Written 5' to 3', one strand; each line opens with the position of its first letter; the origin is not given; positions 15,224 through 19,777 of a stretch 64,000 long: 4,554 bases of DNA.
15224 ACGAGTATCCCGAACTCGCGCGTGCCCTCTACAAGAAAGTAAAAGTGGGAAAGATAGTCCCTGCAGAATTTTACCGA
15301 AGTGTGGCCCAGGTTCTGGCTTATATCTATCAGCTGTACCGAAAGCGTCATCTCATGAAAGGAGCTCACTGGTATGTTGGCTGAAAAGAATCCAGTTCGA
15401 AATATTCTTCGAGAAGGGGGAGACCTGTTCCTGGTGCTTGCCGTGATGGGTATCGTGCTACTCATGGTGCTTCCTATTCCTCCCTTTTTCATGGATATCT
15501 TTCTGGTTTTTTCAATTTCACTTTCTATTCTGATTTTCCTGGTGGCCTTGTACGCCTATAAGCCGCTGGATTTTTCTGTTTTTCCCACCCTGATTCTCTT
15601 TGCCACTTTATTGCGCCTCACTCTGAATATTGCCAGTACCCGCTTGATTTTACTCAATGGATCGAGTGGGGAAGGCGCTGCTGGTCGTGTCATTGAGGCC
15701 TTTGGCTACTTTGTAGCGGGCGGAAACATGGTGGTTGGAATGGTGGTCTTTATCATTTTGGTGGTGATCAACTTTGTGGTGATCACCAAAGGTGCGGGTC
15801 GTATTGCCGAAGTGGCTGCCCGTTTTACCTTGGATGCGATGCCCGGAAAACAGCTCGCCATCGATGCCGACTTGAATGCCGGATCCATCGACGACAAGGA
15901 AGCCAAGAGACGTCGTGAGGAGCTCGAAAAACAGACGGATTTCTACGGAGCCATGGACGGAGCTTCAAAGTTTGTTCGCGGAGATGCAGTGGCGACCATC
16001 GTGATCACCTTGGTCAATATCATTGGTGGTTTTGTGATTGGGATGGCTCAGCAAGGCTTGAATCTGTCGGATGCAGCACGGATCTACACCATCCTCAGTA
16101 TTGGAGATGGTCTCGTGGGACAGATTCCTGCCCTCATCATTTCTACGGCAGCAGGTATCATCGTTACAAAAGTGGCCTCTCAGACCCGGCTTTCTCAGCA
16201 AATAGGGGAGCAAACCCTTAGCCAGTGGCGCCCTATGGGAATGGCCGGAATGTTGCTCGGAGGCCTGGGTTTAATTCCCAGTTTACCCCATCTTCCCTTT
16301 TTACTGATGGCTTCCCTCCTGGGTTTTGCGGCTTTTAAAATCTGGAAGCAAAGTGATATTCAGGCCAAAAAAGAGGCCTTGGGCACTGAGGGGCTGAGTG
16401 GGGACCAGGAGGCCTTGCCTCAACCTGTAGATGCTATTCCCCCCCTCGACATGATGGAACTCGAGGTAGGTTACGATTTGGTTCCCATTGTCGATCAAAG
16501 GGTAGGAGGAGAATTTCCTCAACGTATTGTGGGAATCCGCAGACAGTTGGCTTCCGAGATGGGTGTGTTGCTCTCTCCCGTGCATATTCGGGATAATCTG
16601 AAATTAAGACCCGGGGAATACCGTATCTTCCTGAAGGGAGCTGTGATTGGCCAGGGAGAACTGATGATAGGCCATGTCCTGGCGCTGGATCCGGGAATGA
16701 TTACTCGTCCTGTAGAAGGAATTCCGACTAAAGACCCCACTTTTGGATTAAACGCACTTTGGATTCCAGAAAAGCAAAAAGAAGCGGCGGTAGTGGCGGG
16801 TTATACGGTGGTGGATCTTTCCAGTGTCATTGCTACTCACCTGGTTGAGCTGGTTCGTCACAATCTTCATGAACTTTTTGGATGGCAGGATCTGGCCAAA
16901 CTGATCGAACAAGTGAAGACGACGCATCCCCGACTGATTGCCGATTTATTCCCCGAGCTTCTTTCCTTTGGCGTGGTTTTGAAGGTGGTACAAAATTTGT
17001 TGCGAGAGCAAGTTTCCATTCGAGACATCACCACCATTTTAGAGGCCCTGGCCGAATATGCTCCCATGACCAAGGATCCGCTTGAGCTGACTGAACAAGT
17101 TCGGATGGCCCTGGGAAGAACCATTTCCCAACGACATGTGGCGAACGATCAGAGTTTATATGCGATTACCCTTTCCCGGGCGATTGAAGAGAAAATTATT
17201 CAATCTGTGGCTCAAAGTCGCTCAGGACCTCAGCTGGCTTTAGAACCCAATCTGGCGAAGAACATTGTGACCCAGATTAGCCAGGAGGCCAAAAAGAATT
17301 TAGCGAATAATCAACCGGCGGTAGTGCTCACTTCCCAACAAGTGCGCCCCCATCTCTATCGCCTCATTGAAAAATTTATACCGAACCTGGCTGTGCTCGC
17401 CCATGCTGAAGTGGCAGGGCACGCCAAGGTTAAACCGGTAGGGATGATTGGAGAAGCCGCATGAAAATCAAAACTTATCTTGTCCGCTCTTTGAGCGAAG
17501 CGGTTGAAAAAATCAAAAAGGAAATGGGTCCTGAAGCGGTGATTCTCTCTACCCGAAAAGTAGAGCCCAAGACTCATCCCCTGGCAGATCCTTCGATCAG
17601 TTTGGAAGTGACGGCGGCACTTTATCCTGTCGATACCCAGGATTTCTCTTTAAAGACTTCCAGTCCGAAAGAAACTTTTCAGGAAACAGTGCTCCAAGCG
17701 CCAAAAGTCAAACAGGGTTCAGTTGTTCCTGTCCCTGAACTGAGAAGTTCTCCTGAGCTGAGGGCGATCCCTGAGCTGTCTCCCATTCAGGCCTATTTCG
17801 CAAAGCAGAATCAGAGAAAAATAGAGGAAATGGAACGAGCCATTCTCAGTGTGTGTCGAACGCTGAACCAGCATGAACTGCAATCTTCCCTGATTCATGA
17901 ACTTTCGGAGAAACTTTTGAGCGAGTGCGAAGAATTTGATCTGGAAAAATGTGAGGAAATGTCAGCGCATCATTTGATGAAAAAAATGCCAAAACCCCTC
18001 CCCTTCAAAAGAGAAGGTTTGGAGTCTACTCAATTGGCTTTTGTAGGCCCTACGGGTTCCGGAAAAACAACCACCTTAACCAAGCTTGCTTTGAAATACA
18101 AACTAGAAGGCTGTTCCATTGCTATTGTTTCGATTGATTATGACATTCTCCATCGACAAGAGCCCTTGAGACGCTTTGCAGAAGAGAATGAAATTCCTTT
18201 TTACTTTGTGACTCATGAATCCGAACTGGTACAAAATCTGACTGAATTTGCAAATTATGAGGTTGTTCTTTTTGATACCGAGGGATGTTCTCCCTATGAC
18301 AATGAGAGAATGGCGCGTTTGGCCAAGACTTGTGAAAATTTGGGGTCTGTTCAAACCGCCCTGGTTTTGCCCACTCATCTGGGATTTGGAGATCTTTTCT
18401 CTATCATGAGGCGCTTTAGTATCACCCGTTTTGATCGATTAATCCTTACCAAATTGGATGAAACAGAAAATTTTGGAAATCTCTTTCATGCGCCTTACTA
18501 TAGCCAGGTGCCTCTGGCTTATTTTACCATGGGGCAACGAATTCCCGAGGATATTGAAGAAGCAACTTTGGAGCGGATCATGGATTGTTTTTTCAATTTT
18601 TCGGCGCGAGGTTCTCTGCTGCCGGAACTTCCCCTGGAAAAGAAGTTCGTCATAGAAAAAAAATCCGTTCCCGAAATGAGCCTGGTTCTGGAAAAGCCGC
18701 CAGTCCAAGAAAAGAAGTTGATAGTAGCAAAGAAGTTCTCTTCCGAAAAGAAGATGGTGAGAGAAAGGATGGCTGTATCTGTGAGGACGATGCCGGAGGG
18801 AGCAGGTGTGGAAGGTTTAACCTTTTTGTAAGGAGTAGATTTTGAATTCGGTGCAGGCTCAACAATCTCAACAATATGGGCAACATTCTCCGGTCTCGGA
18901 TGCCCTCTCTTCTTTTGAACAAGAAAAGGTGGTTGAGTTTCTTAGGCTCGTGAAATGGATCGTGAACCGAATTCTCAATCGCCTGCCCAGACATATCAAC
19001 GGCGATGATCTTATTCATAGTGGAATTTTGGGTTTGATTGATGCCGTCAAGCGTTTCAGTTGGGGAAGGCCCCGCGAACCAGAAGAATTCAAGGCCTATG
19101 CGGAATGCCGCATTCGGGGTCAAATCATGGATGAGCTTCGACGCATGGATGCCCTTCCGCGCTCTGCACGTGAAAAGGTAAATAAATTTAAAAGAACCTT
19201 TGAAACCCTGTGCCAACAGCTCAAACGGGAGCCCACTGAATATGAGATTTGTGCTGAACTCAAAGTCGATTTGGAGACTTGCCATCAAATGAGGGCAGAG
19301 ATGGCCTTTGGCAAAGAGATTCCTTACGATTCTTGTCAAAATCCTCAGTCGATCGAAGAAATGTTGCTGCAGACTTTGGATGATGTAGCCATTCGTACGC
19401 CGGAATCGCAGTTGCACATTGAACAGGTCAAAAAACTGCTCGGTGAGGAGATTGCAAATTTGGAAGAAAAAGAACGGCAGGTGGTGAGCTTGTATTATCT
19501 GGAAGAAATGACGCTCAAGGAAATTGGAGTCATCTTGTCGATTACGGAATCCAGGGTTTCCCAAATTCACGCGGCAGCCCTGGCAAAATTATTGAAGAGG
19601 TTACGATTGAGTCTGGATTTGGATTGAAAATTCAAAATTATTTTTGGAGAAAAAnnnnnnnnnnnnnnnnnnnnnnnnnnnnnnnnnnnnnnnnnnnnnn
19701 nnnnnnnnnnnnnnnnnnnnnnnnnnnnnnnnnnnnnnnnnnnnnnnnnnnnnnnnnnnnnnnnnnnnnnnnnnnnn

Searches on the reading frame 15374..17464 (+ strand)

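Call 11: search_protein_families(library=ncbifam, proteins=[window:15374-17464:+])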
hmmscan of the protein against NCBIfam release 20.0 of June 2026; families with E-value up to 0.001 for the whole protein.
window:15374-17464:+ (696 aa): 5 families
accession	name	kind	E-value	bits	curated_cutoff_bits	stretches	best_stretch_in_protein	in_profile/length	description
TIGR01398.1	FlhA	equivalog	1.7e-259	862.7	772.1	1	17-692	3-678/678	flagellar biosynthesis protein FlhA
TIGR01399.1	hrcV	equivalog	6.8e-182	606.4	692.25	1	16-692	3-677/677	type III secretion system export apparatus subunit SctV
NF011865.0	PRK15337.1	equivalog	8.1e-155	516.9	800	1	19-687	17-681/686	EscV/YscV/HrcV family type III secretion system export apparatus protein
NF009363.0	PRK12720.1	equivalog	1.8e-146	489.4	993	1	14-692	15-671/683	EscV/YscV/HrcV family type III secretion system export apparatus protein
NF004571.0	PRK05910.1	equivalog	2.1e-84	284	670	2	20-330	12-312/584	type III secretion system protein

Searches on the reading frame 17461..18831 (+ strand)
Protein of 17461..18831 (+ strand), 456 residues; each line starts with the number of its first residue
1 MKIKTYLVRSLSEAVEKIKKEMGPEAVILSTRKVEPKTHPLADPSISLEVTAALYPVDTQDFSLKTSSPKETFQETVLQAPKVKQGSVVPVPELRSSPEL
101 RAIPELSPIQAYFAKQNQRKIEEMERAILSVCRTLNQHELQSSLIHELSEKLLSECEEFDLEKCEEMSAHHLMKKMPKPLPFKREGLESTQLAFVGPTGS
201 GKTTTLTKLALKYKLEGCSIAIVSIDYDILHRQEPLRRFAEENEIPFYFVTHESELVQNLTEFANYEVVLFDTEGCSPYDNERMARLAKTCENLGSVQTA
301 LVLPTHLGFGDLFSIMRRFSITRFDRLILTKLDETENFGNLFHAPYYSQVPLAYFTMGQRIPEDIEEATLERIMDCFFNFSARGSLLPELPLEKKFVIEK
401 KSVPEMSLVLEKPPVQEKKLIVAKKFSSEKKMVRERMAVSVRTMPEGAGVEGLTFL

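Call 11: search_protein_families(library=ncbifam, proteins=[window:17461-18831:+])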
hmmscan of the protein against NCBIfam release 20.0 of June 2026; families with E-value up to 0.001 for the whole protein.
window:17461-18831:+ (456 aa): 12 families
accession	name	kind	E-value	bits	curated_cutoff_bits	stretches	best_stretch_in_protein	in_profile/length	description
TIGR03499.1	FlhF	equivalog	7e-38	131.3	174.15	1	1-275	1-286/286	flagellar biosynthesis GTPase FlhF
NF009366.0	PRK12723.1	equivalog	2.4e-24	86.2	585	1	118-368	101-358/388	flagellar biosynthesis regulator FlhF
NF011312.0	PRK14723.1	equivalog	1.7e-23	83.1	951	1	1-387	1-388/768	flagellar biosynthesis regulator FlhF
NF009367.0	PRK12724.1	equivalog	5.8e-23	81.4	718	1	192-377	226-414/433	flagellar biosynthesis regulator FlhF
NF011310.0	PRK14721.1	equivalog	1.5e-22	80.4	725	1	1-383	1-387/423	flagellar biosynthesis regulator FlhF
NF005230.0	PRK06731.1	equivalog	5.6e-19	68.4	553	1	119-374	17-274/281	flagellar biosynthesis regulator FlhF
NF011311.0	PRK14722.1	equivalog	3.7e-14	52.6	777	1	192-377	140-336/374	flagellar biosynthesis regulator FlhF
TIGR01425.1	SRP54_euk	equivalog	7.3e-14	51.5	576.25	1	122-367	25-283/428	signal recognition particle protein SRP54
TIGR00064.1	ftsY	equivalog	2.5e-13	49.9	260.7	1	121-369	7-270/279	signal recognition particle-docking protein FtsY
TIGR00959.1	ffh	equivalog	1e-12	47.7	473.2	1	188-375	98-291/428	signal recognition particle protein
NF009368.0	PRK12726.1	equivalog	5.3e-12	45.5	832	1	192-367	209-387/407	flagellar biosynthesis regulator FlhF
NF041546.1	ParA_partition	equivalog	0.00023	20.8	180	1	199-275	10-86/203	ParA family partition ATPase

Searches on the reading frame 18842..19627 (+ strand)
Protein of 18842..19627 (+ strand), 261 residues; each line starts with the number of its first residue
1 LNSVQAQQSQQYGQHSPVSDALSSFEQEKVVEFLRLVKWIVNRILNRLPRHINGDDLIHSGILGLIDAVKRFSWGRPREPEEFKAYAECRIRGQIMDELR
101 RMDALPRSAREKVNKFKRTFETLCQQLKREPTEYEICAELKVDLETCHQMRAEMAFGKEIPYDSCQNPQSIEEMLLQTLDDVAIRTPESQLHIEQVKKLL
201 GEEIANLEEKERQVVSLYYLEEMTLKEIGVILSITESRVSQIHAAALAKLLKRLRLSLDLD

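Call 11: search_protein_families(library=ncbifam, proteins=[window:18842-19627:+])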
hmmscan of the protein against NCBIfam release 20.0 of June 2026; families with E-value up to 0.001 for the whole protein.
window:18842-19627:+ (261 aa): 62 families (the best 25 are shown)
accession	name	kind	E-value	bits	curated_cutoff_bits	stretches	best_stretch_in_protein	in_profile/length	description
TIGR02479.1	FliA_WhiG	subfamily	7.1e-64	215.6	189.6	1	30-254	2-223/224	FliA/WhiG family RNA polymerase sigma factor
NF004935.0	PRK06288.1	equivalog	4.4e-57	193.8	343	1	27-254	36-262/270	RNA polymerase sigma factor WhiG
NF005413.0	PRK06986.1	subfamily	8.8e-57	192.7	201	1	26-255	15-237/241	RNA polymerase sigma factor FliA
NF005809.0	PRK07670.1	equivalog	2.2e-55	188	326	1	28-254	27-250/255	FliA/WhiG family RNA polymerase sigma factor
NF004572.0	PRK05911.1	equivalog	1.2e-41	142.8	378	1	31-252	30-251/257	RNA polymerase sigma factor sigma-28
TIGR02937.1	sigma70-ECF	superfamily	2.5e-30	105.3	42.9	1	31-254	8-165/165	sigma-70 family RNA polymerase sigma factor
NF009091.0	PRK12427.1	equivalog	6.7e-30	104.5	339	1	27-246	18-223/233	FliA/WhiG family RNA polymerase sigma factor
TIGR02980.1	SigBFG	subfamily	1.1e-27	97.2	234.35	1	28-253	6-225/227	SigB/SigF/SigG family RNA polymerase sigma factor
TIGR02885.1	spore_sigF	equivalog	1.2e-20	74.4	321.45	1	28-253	14-230/231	RNA polymerase sporulation sigma factor SigF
TIGR02997.1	Sig70-cyanoRpoD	subfamily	1.9e-20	73.3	384.5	1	33-250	83-297/298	RNA polymerase sigma factor, RpoD/SigA family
NF005643.0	PRK07406.1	equivalog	7.1e-20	71.4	500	1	28-253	163-386/397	RNA polymerase sigma factor RpoD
TIGR02393.1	RpoD_Cterm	equivalog_domain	9.8e-20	71.2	354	1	32-252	8-226/238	RNA polymerase sigma factor RpoD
TIGR02394.1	rpoS_proteo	equivalog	1.4e-19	70.7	378.7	1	28-255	50-275/285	RNA polymerase sigma factor RpoS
NF041931.2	MzaA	equivalog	1.4e-19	70.5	800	1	14-255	462-706/726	MZA anti-phage system associated sigma-70 family RNA polymerase sigma factor MzaA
NF005644.0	PRK07408.1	subfamily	2.3e-18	66.8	261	1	53-252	54-251/258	RNA polymerase sigma factor SigF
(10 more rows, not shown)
